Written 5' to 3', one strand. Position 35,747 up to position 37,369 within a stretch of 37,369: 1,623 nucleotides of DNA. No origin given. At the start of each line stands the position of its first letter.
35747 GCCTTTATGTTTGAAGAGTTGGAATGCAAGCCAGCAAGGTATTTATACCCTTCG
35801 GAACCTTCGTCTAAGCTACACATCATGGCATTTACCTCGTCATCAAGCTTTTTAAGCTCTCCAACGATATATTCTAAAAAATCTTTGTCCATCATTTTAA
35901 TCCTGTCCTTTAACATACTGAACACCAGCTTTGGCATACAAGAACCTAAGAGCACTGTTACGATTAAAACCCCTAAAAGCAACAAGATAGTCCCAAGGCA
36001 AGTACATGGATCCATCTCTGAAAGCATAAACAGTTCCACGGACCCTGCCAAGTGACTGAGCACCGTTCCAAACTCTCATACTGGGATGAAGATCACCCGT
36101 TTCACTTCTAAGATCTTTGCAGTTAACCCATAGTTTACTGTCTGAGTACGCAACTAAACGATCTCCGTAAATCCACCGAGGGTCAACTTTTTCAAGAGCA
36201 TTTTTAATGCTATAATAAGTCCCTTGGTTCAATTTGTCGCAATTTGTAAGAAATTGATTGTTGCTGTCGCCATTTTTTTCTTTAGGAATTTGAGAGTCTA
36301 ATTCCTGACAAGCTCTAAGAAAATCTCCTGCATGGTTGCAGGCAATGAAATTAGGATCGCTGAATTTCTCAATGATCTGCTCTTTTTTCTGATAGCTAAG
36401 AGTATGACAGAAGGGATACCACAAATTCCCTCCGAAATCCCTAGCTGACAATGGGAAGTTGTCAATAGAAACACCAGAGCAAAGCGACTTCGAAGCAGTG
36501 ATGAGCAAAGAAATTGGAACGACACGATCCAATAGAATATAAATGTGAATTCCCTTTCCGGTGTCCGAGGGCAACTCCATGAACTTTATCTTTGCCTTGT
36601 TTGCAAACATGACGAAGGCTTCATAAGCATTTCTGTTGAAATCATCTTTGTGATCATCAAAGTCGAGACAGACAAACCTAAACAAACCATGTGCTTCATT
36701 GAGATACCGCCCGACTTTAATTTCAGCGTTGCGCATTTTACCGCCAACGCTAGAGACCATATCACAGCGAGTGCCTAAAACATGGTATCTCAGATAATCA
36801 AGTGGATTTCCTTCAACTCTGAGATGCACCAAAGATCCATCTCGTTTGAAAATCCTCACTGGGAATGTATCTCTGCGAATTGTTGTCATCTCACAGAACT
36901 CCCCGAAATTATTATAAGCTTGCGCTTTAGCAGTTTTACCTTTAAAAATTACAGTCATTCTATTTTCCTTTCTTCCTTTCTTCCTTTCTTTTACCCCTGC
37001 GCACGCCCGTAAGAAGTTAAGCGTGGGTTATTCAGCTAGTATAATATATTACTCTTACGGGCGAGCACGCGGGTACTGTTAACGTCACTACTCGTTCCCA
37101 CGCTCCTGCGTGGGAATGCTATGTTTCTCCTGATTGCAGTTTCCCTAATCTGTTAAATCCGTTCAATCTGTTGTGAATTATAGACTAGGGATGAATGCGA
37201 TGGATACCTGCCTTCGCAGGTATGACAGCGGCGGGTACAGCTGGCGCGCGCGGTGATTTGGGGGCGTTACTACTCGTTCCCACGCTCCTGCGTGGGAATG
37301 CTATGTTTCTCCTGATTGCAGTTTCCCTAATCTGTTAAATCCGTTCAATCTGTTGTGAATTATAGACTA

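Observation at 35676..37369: Integrated replicon-like module (primase-polymerase, a 62-aa ORF, iteron-like long tandem repeats) interrupting a polysaccharide-biosynthesis dehydrogenase gene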

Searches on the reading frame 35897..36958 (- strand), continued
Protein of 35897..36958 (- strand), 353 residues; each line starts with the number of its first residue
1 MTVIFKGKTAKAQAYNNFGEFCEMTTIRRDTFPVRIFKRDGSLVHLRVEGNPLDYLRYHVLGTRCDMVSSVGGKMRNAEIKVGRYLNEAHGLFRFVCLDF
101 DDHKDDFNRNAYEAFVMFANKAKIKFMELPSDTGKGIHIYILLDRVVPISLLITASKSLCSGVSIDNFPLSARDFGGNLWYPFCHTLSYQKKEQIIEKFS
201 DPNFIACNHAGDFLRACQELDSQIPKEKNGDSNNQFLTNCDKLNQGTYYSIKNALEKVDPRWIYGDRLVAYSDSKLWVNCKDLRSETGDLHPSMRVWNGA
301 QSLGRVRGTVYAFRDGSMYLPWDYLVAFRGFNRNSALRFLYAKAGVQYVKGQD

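Call 58: fold_search(model_id=the predicted structure, library=pdb)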
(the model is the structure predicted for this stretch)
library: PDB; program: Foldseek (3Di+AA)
matches with E <= 10: 741; with E <= 0.001: 6
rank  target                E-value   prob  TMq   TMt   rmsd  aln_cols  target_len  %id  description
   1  7p9j_B                6.1e-06  1.00  0.41  0.63   4.4       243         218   16  Prim-Pol Domain of CRISPR-associated Prim-Pol (CAPP) from Marinitoga sp. 1137 - Primer Initiation Complex (released 2022-05-04)
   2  7nqd_A                1.0e-05  1.00  0.39  0.62   5.3       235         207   15  Prim-Pol Domain of CRISPR-associated Prim-Pol (CAPP) from Marinitoga sp. 1137 (released 2022-05-04)
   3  7nqd_B                1.5e-05  1.00  0.40  0.63   5.1       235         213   16  Prim-Pol Domain of CRISPR-associated Prim-Pol (CAPP) from Marinitoga sp. 1137 (released 2022-05-04)
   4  7p9j_C                1.7e-05  1.00  0.41  0.64   4.8       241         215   15  Prim-Pol Domain of CRISPR-associated Prim-Pol (CAPP) from Marinitoga sp. 1137 - Primer Initiation Complex (released 2022-05-04)
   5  7nqe                  2.0e-05  1.00  0.38  0.58   5.6       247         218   14  Prim-Pol Domain of CRISPR-associated Prim-Pol (CAPP) from Marinitoga sp. 1137 with dGTP (released 2022-05-04)
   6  7nqf_B                9.8e-05  1.00  0.38  0.57   7.2       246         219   14  Prim-Pol Domain of CRISPR-associated Prim-Pol (CAPP) from Marinitoga sp. 1137 with dsDNA (released 2022-05-04)
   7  6sa1_D                4.1e-03  1.00  0.34  0.36   9.3       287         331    9  Post catalytic complex of Prim-PolC from Mycobacterium smegmatis with gapped DNA and 3'-dUTP (released 2020-11-18)
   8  6sa0_A                6.3e-03  0.99  0.31  0.33  11.6       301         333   10  Ternary complex of Prim-PolC from Mycobacterium smegmatis with 2nt gapped DNA and UpNHpp (released 2020-11-18)
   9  5op0_A                1.1e-02  0.99  0.34  0.36   8.9       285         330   11  Structure of Prim-PolC from Mycobacterium smegmatis (released 2017-11-15)
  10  1d0q_A                2.3e-02  1.00  0.23  0.70   3.2       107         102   20  STRUCTURE OF THE ZINC-BINDING DOMAIN OF BACILLUS STEAROTHERMOPHILUS DNA PRIMASE (released 2000-03-29)
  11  6sa1_A                2.8e-02  0.92  0.23  0.25   9.1       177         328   11  Post catalytic complex of Prim-PolC from Mycobacterium smegmatis with gapped DNA and 3'-dUTP (released 2020-11-18)
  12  2iru_A                3.0e-02  0.75  0.25  0.30  13.1       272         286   11  Crystal Structure of the Polymerase Domain from Mycobacterium tuberculosis Ligase D (released 2007-01-02)
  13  2iry_A                3.3e-02  0.44  0.21  0.25  14.8       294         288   10  Crystal Structure of the Polymerase Domain from Mycobacterium tuberculosis Ligase D with dGTP and Manganese. (released 2007-01-02)
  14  5op0_B                3.5e-02  0.95  0.32  0.33   9.4       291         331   11  Structure of Prim-PolC from Mycobacterium smegmatis (released 2017-11-15)
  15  2fao_A                4.2e-02  0.85  0.23  0.27   8.7       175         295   12  Crystal Structure of Pseudomonas aeruginosa LigD polymerase domain (released 2006-05-23)
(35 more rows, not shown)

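Call 65: find_encoding_contigs(protein=P0026, flank=8000, max_places=3)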
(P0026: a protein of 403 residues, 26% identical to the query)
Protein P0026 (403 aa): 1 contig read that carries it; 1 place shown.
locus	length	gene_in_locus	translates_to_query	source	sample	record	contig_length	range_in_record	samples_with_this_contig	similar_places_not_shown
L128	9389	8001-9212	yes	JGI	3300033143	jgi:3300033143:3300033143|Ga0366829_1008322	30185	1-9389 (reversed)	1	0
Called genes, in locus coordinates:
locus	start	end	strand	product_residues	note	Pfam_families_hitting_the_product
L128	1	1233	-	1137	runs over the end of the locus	PF07669:Eco57I (weak)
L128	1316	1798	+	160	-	-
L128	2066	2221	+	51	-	-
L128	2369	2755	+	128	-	-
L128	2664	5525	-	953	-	PF00176:SNF2-rel_dom, PF00270:DEAD (weak), PF04851:ResIII, PF00271:Helicase_C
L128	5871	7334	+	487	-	-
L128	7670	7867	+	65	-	-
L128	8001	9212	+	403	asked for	PF22548:AEP-TOTE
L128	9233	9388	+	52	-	?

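Call 81: search_protein_families(library=pfam, proteins=[L001:4467-4802:+, L001:6721-8658:+, L001:5041-5169:-, L001:3947-4390:+], max_evalue=0.01)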
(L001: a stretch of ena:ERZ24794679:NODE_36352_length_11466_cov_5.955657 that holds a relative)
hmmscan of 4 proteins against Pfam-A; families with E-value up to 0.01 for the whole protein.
L001:4467-4802:+ (111 aa): 1 family
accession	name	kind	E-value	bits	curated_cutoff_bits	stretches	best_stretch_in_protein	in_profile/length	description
PF01654.22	Cyt_bd_oxida_I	-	1e-46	159.8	26.2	1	6-101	1-96/418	Cytochrome bd terminal oxidase subunit I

L001:6721-8658:+ (645 aa): 1 family
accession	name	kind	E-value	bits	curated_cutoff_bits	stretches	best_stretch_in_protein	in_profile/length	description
PF11369.13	DUF3160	-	6.2e-183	610.2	25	1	7-639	6-632/632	Protein of unknown function (DUF3160)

L001:5041-5169:- (42 aa): 0 families

L001:3947-4390:+ (147 aa): 4 families
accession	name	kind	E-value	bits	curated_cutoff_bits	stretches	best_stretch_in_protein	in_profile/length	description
PF13513.12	HEAT_EZ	-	1.3e-08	35.6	27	1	54-103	3-55/55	HEAT-like repeat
PF13646.12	HEAT_2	-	4.8e-05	24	27.7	1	56-119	18-74/88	HEAT repeats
PF00514.29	Arm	-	0.0035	17.8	20.6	0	73-101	8-37/41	Armadillo/beta-catenin-like repeat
PF03130.22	HEAT_PBS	-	0.0096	16.9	20.9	0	98-116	7-25/27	PBS lyase HEAT-like repeat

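Call 102: fold_search(model_id=the predicted structure, library=viral)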
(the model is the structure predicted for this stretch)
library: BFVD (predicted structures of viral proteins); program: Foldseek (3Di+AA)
matches with E <= 10: 691; with E <= 0.001: 10
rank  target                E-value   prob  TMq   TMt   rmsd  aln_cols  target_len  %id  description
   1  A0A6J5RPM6            4.7e-07  1.00  0.37  0.21   9.6       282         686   11  AAA domain containing protein [uncultured Caudovirales phage]
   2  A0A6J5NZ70            1.1e-06  1.00  0.38  0.24   6.6       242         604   16  DNA helicase, DnaB-like, C-terminal [uncultured Caudovirales phage]
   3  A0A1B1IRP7            1.5e-05  1.00  0.40  0.44  15.0       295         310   14  (no name in the UniProt tables at hand)
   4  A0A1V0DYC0            3.4e-05  1.00  0.38  0.24   6.8       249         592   14  Primase [Dinoroseobacter phage vB_DshS-R5C]
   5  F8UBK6                5.5e-05  1.00  0.24  0.26  12.4       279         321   11  (no name in the UniProt tables at hand)
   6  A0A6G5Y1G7            2.9e-04  1.00  0.34  0.14  10.8       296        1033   11  (no name in the UniProt tables at hand)
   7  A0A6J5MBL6            3.1e-04  0.92  0.20  0.11  19.5       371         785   11  DNA primase/polymerase, bifunctional, N-terminal [uncultured Caudovirales phage]
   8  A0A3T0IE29            4.8e-04  1.00  0.24  0.19  15.6       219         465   13  (no name in the UniProt tables at hand)
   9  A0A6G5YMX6            5.1e-04  0.95  0.26  0.11  16.7       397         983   10  (no name in the UniProt tables at hand)
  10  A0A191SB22            5.7e-04  0.97  0.22  0.09  19.1       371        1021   10  (no name in the UniProt tables at hand)
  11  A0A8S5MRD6            1.5e-03  1.00  0.35  0.23   5.8       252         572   12  DNA primase small subunit [Myoviridae sp. ctOAa14]
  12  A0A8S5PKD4            1.5e-03  1.00  0.34  0.13  15.2       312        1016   13  Replication protein B [Podoviridae sp. ctnCN2]
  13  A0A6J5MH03            1.8e-03  0.99  0.28  0.12  11.9       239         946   12  DUF927 domain-containing protein [uncultured Caudovirales phage]
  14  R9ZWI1                1.8e-03  0.60  0.19  0.20  20.3       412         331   12  Bifunctional DNA primase/polymerase [Cellulophaga phage phi17:2]
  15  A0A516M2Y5            2.3e-03  0.96  0.24  0.11  16.3       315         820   11  (no name in the UniProt tables at hand)
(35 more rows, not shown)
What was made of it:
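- Phage primase-helicases are the best viral matches (call 102).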

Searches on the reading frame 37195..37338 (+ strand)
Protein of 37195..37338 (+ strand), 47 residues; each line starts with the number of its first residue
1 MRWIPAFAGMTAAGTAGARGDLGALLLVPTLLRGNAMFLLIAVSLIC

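Call 79: search_protein_families(library=pfam, proteins=[window:37195-37338:+], max_evalue=0.01)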
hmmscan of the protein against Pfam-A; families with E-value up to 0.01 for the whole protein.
window:37195-37338:+ (47 aa): 0 families

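Call 94: find_encoding_contigs(protein=window:37195-37338:+, flank=10000, max_places=8)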
Protein window:37195-37338:+ (47 aa): no gene with exactly this product is on record in the collection.
